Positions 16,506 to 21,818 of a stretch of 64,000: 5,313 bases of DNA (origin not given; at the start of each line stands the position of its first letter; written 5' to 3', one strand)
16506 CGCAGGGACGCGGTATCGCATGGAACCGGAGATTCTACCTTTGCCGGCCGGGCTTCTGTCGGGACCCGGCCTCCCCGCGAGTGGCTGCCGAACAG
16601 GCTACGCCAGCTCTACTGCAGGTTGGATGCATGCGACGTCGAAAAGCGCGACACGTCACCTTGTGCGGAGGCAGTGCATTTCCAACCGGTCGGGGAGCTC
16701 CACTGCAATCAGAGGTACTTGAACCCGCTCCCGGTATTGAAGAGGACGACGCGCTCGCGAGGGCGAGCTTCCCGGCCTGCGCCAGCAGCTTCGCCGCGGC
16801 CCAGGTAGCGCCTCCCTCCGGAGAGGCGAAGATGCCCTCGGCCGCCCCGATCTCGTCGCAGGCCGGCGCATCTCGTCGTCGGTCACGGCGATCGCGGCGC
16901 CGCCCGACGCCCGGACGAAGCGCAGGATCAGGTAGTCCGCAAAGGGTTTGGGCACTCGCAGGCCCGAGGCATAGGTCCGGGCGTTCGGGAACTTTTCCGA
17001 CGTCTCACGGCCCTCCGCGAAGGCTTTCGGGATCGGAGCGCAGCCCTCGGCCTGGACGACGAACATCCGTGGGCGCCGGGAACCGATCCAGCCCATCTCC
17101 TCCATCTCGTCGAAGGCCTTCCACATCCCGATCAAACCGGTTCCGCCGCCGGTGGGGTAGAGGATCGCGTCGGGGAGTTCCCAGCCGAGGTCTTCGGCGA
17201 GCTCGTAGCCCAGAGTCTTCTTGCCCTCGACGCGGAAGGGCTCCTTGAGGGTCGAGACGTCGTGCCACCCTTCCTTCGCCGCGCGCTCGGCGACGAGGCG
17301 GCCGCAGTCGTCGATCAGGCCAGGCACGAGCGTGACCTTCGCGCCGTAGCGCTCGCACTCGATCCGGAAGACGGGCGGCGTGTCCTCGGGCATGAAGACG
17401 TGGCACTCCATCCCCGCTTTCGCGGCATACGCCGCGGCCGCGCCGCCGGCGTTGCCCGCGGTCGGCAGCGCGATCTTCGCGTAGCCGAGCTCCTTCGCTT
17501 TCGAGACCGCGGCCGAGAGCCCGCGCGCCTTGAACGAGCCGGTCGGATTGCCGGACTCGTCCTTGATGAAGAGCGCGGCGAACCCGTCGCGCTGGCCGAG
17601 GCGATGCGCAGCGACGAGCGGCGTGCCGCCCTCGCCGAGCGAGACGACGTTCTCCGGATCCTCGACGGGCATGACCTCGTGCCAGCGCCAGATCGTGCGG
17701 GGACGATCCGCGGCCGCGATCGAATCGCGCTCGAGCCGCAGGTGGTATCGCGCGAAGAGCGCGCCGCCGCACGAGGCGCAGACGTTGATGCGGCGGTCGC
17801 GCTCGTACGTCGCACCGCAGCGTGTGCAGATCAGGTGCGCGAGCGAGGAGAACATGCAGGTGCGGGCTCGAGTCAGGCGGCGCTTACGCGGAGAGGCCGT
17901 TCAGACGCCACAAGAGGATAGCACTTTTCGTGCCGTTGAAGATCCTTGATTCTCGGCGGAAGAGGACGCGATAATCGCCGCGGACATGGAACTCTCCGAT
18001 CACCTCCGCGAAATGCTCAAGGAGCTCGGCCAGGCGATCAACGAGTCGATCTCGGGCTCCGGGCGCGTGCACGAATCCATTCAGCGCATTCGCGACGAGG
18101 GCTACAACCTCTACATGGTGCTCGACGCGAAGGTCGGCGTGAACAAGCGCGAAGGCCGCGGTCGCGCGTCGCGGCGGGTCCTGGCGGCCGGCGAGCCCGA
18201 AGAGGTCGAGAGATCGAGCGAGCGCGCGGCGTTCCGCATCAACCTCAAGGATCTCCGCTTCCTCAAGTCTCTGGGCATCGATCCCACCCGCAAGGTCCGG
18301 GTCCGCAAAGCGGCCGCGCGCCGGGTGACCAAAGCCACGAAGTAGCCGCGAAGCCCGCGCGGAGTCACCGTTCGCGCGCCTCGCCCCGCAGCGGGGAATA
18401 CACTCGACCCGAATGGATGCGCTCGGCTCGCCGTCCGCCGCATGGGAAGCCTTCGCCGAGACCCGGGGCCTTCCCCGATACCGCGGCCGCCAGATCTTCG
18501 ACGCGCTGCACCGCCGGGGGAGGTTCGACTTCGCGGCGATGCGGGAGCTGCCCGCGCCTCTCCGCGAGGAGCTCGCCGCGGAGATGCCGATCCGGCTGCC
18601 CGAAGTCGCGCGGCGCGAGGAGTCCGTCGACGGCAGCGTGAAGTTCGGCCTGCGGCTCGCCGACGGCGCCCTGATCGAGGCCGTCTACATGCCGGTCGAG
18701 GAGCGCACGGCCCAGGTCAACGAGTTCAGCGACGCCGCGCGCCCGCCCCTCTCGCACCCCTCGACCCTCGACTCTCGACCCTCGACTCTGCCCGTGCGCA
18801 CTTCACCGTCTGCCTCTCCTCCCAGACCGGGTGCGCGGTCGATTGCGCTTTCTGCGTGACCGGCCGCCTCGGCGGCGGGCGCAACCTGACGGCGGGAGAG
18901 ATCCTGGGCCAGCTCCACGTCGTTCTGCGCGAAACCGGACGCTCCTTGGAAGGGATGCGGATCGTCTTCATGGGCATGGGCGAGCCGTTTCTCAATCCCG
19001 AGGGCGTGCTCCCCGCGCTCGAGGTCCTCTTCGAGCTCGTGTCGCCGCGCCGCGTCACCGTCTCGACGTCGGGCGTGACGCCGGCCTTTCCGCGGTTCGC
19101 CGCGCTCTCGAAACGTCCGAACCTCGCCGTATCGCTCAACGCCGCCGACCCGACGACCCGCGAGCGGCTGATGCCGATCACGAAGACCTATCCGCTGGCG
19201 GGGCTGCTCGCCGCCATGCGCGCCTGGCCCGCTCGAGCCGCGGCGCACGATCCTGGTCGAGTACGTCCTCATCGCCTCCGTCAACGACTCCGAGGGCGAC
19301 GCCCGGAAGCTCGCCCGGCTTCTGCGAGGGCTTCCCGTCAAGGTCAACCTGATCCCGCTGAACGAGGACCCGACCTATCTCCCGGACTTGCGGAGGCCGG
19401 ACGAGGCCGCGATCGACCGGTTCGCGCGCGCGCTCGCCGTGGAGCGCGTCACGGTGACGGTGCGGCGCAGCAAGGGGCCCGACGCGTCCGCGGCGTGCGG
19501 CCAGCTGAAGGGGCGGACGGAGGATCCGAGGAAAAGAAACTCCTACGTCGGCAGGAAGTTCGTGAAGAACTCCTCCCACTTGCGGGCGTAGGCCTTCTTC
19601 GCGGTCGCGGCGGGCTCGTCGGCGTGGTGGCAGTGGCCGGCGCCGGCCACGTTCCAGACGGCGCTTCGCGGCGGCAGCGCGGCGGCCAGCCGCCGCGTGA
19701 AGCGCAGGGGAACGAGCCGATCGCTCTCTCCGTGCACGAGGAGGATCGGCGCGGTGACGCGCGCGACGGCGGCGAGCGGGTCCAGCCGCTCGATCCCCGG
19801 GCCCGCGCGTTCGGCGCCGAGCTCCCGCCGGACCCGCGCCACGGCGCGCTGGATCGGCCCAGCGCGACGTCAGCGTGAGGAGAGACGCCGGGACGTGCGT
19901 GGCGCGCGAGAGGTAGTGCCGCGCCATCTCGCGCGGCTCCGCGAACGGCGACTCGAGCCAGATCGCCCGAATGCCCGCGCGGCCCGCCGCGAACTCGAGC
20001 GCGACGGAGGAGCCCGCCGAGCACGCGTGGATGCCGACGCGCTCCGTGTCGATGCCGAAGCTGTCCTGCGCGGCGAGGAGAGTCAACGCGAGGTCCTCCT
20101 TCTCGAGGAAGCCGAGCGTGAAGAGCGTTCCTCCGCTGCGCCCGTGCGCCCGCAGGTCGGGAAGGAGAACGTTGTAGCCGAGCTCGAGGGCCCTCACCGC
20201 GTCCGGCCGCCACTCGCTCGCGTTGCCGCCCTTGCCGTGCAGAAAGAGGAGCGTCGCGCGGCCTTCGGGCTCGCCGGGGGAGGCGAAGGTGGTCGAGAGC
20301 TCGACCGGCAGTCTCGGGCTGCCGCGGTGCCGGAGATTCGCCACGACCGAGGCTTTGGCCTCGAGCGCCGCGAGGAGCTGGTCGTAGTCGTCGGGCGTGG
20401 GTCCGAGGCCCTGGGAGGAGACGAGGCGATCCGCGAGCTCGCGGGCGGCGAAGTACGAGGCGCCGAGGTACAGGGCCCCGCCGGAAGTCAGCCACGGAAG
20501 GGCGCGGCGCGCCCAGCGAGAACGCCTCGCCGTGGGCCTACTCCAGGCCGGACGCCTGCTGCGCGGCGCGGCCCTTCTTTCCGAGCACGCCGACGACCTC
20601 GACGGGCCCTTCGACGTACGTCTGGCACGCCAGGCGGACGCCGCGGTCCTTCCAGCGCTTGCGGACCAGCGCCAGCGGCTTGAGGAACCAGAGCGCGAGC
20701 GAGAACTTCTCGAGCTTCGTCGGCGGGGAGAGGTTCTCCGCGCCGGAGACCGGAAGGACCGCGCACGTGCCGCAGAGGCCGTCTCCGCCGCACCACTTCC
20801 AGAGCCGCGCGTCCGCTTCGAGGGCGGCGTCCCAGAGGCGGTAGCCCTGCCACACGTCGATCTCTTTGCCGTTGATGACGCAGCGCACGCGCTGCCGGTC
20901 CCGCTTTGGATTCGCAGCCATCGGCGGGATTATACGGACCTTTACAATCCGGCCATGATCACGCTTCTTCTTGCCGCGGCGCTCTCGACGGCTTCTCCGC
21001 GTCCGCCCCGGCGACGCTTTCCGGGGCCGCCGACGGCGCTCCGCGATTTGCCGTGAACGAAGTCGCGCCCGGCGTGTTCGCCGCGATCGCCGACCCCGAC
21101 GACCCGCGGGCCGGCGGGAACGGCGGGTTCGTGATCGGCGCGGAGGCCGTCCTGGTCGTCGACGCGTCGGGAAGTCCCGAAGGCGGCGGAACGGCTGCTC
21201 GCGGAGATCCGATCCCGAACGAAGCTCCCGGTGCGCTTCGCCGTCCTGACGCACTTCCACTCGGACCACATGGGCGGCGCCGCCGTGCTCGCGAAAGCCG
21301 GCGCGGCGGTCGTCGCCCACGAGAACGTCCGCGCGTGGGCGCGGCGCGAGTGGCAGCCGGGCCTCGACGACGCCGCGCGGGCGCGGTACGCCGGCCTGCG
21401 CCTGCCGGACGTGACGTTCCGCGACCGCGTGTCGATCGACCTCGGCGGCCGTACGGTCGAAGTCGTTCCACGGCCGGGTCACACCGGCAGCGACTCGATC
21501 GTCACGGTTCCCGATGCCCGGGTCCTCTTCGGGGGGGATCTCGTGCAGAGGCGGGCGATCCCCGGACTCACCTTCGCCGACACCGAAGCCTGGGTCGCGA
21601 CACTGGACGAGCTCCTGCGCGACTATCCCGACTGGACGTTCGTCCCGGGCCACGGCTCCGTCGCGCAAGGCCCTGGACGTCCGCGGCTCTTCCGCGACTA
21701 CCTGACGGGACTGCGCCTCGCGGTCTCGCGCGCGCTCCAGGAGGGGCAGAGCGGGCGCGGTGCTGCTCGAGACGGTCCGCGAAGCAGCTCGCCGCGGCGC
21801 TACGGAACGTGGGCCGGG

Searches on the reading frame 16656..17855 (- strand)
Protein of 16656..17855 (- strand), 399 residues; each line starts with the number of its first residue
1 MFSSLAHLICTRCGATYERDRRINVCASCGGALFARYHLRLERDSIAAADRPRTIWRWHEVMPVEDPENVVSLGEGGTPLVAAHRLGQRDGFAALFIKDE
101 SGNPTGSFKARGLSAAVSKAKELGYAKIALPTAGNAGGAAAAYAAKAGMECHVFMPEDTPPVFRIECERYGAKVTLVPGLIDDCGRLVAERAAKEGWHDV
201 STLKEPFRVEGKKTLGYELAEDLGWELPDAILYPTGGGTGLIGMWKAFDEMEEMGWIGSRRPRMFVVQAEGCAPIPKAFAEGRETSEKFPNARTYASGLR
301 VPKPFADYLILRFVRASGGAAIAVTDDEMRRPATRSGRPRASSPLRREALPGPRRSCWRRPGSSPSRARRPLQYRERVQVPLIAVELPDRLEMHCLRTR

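Call 18: search_protein_families(library=pfam, proteins=[window:16656-17855:-], max_evalue=0.001)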
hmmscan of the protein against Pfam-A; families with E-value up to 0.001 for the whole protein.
window:16656-17855:- (399 aa): 1 family
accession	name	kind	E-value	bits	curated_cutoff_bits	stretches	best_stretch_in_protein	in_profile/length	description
PF00291.31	PALP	-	1.3e-65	222.1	35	1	71-331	1-251/295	Pyridoxal-phosphate dependent enzyme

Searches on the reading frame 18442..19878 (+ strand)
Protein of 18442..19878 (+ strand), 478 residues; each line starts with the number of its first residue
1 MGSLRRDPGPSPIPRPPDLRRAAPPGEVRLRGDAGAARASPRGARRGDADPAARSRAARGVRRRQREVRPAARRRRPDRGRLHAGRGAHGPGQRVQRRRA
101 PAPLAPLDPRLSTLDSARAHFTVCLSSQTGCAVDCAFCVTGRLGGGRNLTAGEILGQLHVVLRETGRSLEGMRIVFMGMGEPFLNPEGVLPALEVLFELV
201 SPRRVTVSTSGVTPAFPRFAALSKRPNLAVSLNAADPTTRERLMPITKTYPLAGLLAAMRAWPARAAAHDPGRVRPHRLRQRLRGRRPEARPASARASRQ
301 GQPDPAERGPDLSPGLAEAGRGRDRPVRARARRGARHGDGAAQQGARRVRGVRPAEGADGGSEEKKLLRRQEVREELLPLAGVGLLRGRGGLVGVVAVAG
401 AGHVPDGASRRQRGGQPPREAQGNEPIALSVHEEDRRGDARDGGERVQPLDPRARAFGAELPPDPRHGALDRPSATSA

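Call 18: search_protein_families(library=pfam, proteins=[window:18442-19878:+], max_evalue=0.001)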
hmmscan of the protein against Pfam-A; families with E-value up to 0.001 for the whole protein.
window:18442-19878:+ (478 aa): 1 family
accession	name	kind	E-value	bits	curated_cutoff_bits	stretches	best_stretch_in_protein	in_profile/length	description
PF04055.27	Radical_SAM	-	2.5e-09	38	29.5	1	126-244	2-121/166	Radical SAM superfamily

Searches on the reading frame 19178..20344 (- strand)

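Call 18: search_protein_families(library=pfam, proteins=[window:19178-20344:-], max_evalue=0.001)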
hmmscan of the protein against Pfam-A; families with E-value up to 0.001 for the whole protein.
window:19178-20344:- (388 aa): 2 families
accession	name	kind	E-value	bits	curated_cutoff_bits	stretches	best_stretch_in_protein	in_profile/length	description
PF00561.26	Abhydrolase_1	-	1.2e-07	32.1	25.8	1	31-145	2-117/245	alpha/beta hydrolase fold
PF12146.15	Hydrolase_4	-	0.00015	21.5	27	1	28-149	3-127/239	Serine aminopeptidase, S33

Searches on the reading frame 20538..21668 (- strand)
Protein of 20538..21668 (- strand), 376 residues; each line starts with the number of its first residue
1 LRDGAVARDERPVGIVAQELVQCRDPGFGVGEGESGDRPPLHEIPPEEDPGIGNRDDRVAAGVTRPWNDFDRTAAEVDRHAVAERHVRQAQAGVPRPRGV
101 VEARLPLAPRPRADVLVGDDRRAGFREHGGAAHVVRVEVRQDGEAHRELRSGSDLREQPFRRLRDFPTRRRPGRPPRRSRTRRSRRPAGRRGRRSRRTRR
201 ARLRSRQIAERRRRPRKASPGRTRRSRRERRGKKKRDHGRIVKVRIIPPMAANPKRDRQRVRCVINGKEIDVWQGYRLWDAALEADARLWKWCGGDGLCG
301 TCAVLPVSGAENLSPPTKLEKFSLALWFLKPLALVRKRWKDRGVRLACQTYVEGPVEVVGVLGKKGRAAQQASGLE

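Call 18: search_protein_families(library=pfam, proteins=[window:20538-21668:-], max_evalue=0.001)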
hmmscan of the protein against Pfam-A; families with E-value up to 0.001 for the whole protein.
window:20538-21668:- (376 aa): 1 family
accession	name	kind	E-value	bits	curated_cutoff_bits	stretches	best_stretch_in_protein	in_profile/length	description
PF00111.32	Fer2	-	2.6e-05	24.5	21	1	266-352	4-76/77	2Fe-2S iron-sulfur cluster binding domain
